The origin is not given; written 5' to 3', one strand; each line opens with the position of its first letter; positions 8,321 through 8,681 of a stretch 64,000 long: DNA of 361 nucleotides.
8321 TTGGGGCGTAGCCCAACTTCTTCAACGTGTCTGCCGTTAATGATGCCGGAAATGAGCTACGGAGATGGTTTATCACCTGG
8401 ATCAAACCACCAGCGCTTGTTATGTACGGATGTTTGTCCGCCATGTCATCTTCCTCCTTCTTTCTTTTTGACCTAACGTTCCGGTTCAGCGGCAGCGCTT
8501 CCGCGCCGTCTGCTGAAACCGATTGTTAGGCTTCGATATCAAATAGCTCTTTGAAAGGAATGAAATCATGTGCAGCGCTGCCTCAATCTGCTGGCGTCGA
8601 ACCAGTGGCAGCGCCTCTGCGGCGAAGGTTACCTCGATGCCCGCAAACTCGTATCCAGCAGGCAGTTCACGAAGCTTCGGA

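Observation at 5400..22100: Degenerate integron-like cassette array of about 17 kb with related attC-like sites and only a dead intI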

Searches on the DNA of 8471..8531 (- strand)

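Call 42: build_rna_model(alignment_id=A3, structure=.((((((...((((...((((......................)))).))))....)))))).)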
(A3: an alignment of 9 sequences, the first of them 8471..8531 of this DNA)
Model R1 built from alignment A3 (9 sequences, 63 columns); structure: as given.
model positions 61; base pairs 14; branch points 0; effective number of sequences 9; information 0.745 bits per position. Calibrated on 0.2 Mb of random sequence (short: E-values are rough).
structure used (alignment columns):
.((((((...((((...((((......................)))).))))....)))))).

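Call 43: search_with_rna_model(model_id=R1, source=window, filters=off, max_evalue=10)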
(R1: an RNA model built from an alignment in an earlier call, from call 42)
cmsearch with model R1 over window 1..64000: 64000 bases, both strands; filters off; matches with E-value up to 10: 15.
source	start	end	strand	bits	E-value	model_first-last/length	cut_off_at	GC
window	8471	8531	-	67.3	1.5e-13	1-61/61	no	0.61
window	11457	11515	+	58.4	1.9e-11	1-61/61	no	0.51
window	12948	13009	+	55.5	9.5e-11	1-61/61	no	0.61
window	15199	15258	-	50.9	1.1e-09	1-61/61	no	0.52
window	14848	14904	+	47.4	7.8e-09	1-61/61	no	0.6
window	16063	16120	-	46.2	1.4e-08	1-61/61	no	0.41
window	18365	18424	-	44.3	4.1e-08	1-61/61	no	0.5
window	13561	13618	-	41.8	1.6e-07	1-61/61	no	0.59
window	7226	7282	-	41.4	2e-07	1-61/61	no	0.54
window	8471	8531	+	17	0.11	1-61/61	no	0.61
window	14040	14087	+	10.4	4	1-61/61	no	0.35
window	3367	3437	+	10.3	4.3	1-61/61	no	0.56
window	16063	16120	+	10.1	4.9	1-61/61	no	0.41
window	37692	37732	+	10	4.9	1-61/61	no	0.27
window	20812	20878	+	9.9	5.2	1-61/61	no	0.31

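Call 44: search_with_rna_model(model_id=R1, sources=[L001, L002, L003, L004, L085, L086, L087, L088, L089, L090, L091, L092, L093, L094, L095, L096, L097, L098, L099, L100, L101, L102, L103, L104, L105, L106, L107, L108, L109, L110, L111, L112, L113, L116, L131, L132, L139, L142, L143, L147, L148, L150, L151, L152, L153, L155, L157, L158, L159, L160, L161, L162, L163, L164], max_evalue=1, make_alignment=true)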
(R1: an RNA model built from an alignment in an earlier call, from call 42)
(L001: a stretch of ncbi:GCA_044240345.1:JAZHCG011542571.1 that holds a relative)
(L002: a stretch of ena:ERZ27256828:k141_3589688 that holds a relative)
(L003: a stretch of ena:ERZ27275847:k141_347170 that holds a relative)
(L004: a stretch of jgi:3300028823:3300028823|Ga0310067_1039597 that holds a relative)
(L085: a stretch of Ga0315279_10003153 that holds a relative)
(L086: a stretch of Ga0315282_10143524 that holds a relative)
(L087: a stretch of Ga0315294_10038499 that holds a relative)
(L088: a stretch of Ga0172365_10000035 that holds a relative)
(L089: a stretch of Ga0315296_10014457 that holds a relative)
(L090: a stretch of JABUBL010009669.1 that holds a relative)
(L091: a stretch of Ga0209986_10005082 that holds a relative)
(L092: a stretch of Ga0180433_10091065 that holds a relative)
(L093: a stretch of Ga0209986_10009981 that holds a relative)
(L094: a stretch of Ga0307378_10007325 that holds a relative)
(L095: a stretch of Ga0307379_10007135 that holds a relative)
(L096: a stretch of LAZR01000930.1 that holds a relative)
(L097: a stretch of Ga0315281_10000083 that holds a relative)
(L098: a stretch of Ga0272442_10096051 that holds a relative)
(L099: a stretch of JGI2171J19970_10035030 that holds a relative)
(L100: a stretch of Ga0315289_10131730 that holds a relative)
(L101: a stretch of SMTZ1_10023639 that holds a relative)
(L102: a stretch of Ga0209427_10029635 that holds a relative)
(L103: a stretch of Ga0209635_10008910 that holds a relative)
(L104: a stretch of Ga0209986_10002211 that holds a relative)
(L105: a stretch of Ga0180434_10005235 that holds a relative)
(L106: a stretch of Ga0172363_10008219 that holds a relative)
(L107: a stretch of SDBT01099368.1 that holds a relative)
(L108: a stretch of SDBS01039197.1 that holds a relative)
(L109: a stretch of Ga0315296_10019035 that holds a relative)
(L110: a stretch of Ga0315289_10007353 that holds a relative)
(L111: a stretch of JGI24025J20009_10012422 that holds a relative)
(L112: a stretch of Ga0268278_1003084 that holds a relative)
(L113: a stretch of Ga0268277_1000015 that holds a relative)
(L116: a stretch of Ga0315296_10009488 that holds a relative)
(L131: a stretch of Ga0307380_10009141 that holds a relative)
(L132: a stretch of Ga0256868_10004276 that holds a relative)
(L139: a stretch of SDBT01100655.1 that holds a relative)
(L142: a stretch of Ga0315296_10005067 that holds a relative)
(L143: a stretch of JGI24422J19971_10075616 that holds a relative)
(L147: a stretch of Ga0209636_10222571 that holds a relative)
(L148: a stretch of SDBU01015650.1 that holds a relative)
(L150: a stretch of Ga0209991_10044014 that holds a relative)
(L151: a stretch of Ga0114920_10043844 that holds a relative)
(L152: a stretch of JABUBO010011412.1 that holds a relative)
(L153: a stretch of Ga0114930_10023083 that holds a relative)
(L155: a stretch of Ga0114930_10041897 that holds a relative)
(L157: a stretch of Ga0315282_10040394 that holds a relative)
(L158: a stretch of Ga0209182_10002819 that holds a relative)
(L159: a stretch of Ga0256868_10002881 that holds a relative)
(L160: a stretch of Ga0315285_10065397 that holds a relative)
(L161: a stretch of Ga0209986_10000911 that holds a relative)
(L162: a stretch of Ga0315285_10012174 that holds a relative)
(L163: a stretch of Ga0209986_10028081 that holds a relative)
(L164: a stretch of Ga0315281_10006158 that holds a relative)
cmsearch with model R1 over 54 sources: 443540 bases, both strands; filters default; matches with E-value up to 1: 118.
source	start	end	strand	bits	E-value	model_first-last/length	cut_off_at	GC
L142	8893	8952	-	52.3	3.7e-09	1-61/61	no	0.67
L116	3271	3330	-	50.5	9.7e-09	1-61/61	no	0.67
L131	8326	8384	+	49.6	1.6e-08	1-61/61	no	0.58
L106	2957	3020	+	47.4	5.2e-08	1-61/61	no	0.69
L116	4916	4973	-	47.4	5.3e-08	1-61/61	no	0.52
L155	881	937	-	45.8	1.2e-07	1-61/61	no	0.53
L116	5755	5814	-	43.6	4.2e-07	1-61/61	no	0.57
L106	3718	3777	+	43.5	4.4e-07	1-61/61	no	0.62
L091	9772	9831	+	43.4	4.6e-07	1-61/61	no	0.63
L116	800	857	-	41.9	1e-06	1-61/61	no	0.57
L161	6324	6395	-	40.9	1.8e-06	1-61/61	no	0.58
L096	11668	11726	+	40.6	2.1e-06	1-61/61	no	0.41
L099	204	262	-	40.5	2.2e-06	1-61/61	no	0.66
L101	1102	1160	-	40.5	2.2e-06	1-61/61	no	0.66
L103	1379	1437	-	40.5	2.2e-06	1-61/61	no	0.66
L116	4336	4389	-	39.3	4.4e-06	1-61/61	no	0.48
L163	1303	1374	+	38.9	5.3e-06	1-61/61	no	0.57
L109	4881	4940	+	38.3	7.4e-06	1-61/61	no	0.55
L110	11101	11160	+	38.3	7.4e-06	1-61/61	no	0.55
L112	6016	6077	-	38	8.6e-06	1-61/61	no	0.68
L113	8822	8883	-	38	8.6e-06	1-61/61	no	0.68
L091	10647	10718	+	37.1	1.4e-05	1-61/61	no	0.54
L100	708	795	-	36.3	2.2e-05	1-61/61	no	0.64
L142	8070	8128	-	36.1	2.4e-05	1-61/61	no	0.47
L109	2581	2638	-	35.9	2.7e-05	1-61/61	no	0.5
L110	8801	8858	-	35.9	2.7e-05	1-61/61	no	0.5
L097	12391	12451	+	35.6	3.2e-05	1-61/61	no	0.75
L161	8494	8555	-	35.3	3.8e-05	1-61/61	no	0.56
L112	3806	3864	-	34.7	5.3e-05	1-61/61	no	0.58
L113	6612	6670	-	34.7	5.3e-05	1-61/61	no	0.58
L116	1461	1518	-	34.4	6.2e-05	1-61/61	no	0.48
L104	12508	12565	+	34.3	6.6e-05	1-61/61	no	0.59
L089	181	237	-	34.1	7.3e-05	1-61/61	no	0.53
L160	1829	1888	+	33.8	8.4e-05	1-61/61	no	0.5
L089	2022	2081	-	33.5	0.0001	1-61/61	no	0.63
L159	3657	3716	-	33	0.00013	1-61/61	no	0.58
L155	246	299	-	32.6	0.00017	1-61/61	no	0.48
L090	2661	2719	+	32.5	0.00017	1-61/61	no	0.53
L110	5526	5584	-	32.4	0.00018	1-61/61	no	0.59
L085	7086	7149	-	31.1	0.00036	1-61/61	no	0.61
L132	1109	1172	-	31.1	0.00036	1-61/61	no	0.61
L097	14819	14882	+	31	0.00039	1-61/61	no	0.67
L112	1751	1812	-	30.9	0.00042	1-61/61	no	0.53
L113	4557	4618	-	30.9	0.00042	1-61/61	no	0.53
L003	167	223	-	30.9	0.00042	1-61/61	no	0.54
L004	3194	3250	-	30.9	0.00042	1-61/61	no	0.54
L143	358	414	-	30.9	0.00042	1-61/61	no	0.54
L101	93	164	-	30.8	0.00045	1-61/61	no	0.43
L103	370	441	-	30.8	0.00045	1-61/61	no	0.43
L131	4680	4742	+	30.5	0.0005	1-61/61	no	0.52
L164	6212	6275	-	30.2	0.0006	1-61/61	no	0.58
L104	10344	10412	+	29.7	0.0008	1-61/61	no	0.59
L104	11153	11224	+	29.3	0.00099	1-61/61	no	0.53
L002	13064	13127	+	28.9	0.0012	1-61/61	no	0.47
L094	5962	6025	+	28.9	0.0012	1-61/61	no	0.47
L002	2960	3031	-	28.3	0.0017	1-61/61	no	0.49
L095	5131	5202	-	28.3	0.0017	1-61/61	no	0.49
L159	1778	1908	+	28.2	0.0018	1-61/61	no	0.46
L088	8693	8765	-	28.1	0.0019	1-61/61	no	0.53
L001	11979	12057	-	28.1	0.0019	1-61/61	no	0.58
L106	7544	7609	+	27.8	0.0022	1-61/61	no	0.48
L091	487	561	-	27.8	0.0022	1-61/61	no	0.49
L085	7462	7520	-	27.8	0.0023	1-61/61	no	0.66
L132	1485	1543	-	27.8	0.0023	1-61/61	no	0.66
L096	2521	2592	-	27.7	0.0023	1-61/61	no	0.5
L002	12270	12328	+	27.7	0.0024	1-61/61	no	0.53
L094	5168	5226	+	27.7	0.0024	1-61/61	no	0.53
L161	11889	11948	+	27.5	0.0027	1-61/61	no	0.53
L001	1200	1265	+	27.2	0.0031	1-61/61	no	0.56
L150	1346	1432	+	27.1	0.0032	1-61/61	no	0.52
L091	3265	3326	-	26.7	0.0039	1-61/61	no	0.55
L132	6048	6106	+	26.7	0.0039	1-61/61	no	0.53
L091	5085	5160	-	26.7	0.0041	1-61/61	no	0.54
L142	7050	7141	-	26.1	0.0056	1-61/61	no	0.67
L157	230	295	-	25.5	0.0078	1-61/61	no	0.56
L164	9178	9243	-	25.5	0.0078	1-61/61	no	0.56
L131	11030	11103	+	25.4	0.0081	1-61/61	no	0.36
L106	5832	5901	+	25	0.01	1-61/61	no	0.51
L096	8770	8865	+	24.4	0.014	1-61/61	no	0.57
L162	5851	5910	+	23.8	0.019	1-61/61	no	0.57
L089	960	1018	-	23.6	0.022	1-61/61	no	0.47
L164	7725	7784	-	23.5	0.022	1-61/61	no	0.57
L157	3810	3866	-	23.5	0.023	1-61/61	no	0.74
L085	4801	4859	-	23.3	0.025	1-61/61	no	0.49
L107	3376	3450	+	23.1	0.029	1-61/61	no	0.59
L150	2014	2081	+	22.8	0.033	1-61/61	no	0.6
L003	2735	2808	+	22.7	0.035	1-61/61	no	0.53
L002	11410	11488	+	22.7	0.036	1-61/61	no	0.57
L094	4308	4386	+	22.7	0.036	1-61/61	no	0.57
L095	13581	13659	+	22.7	0.036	1-61/61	no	0.57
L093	3813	3889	+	22.6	0.038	1-61/61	no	0.57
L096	7989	8051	+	22.5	0.039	1-61/61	no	0.56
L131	11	82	+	22.4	0.042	1-61/61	no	0.57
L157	2405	2478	+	22.1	0.049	1-61/61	no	0.65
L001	10738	10792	+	21.9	0.054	1-61/61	no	0.67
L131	8999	9087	-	21.6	0.063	1-61/61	no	0.6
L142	6721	6779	-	21.3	0.076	1-61/61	no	0.69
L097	8247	8317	-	21.1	0.082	1-61/61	no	0.58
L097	11375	11449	+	20.6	0.11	1-61/61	no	0.69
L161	18891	18951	-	20.2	0.14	1-61/61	no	0.39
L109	1863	1925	-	20.1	0.15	1-61/61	no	0.56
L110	8083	8145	-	20.1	0.15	1-61/61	no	0.56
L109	307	353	-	19.7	0.18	1-61/61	no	0.64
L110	6527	6573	-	19.7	0.18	1-61/61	no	0.64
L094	10406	10466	+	19.6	0.19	1-61/61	no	0.67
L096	269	332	-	19.6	0.2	1-61/61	no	0.58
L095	527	592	+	19.5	0.2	1-61/61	no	0.62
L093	3151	3222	+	19.2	0.24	1-61/61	no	0.6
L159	8356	8429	+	19.1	0.25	1-61/61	no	0.68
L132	2139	2198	-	19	0.26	1-61/61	no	0.68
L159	2307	2370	+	18.9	0.29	1-61/61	no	0.58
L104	4337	4406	-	18.8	0.29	1-61/61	no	0.4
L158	3780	3853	+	18.8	0.3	1-61/61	no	0.69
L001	13031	13116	-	18.7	0.32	1-61/61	no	0.62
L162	1686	1745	-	18.6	0.32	1-61/61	no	0.72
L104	13180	13249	+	18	0.45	1-61/61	no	0.49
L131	1411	1486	+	17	0.77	1-61/61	no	0.45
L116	2650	2761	-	16.6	0.97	1-61/61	no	0.65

Alignment A4: 118 matches aligned to the model, 169 columns, each read 5' to 3' on its own strand. Consensus structure (alignment columns), stored with it:
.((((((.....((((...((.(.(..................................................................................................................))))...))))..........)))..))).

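Call 47: build_rna_model(alignment_id=A4)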
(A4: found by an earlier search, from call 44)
Model R2 built from alignment A4 (118 sequences, 169 columns); structure: stored with the alignment.
model positions 63; base pairs 14; branch points 0; effective number of sequences 118; information 0.874 bits per position. Calibrated on 0.2 Mb of random sequence (short: E-values are rough).
structure used (alignment columns):
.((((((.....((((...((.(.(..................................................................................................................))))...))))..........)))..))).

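Call 48: search_with_rna_model(model_id=R2, source=window, filters=off, max_evalue=5, show_alignments=3)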
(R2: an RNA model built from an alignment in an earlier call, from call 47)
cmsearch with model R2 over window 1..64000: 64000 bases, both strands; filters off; matches with E-value up to 5: 16.
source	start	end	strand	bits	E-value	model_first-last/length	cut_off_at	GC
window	8471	8531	-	65.2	1e-13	1-63/63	no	0.61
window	11457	11515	+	60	1.9e-12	1-63/63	no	0.51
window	15199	15258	-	49.3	7.8e-10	1-63/63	no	0.52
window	7226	7282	-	43.4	2.2e-08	1-63/63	no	0.54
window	14848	14904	+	43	2.7e-08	1-63/63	no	0.6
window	12948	13009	+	40.7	1e-07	1-63/63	no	0.61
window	6016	6102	-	38.1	4.5e-07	1-63/63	no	0.44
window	11937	12032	+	34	4.7e-06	1-63/63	no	0.7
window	6660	6748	-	30.1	4.2e-05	1-63/63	no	0.47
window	17812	17901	-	29.7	5.2e-05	1-63/63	no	0.54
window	18365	18424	-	27.6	0.00017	1-63/63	no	0.5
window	21473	21571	+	20.8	0.0081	1-63/63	no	0.67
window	16063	16120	-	14.3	0.31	1-63/63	no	0.41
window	13561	13618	-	13.3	0.56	1-63/63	no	0.59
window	3367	3437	+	11.3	1.7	1-63/63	no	0.56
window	8471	8531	+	10.9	2.2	1-63/63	no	0.61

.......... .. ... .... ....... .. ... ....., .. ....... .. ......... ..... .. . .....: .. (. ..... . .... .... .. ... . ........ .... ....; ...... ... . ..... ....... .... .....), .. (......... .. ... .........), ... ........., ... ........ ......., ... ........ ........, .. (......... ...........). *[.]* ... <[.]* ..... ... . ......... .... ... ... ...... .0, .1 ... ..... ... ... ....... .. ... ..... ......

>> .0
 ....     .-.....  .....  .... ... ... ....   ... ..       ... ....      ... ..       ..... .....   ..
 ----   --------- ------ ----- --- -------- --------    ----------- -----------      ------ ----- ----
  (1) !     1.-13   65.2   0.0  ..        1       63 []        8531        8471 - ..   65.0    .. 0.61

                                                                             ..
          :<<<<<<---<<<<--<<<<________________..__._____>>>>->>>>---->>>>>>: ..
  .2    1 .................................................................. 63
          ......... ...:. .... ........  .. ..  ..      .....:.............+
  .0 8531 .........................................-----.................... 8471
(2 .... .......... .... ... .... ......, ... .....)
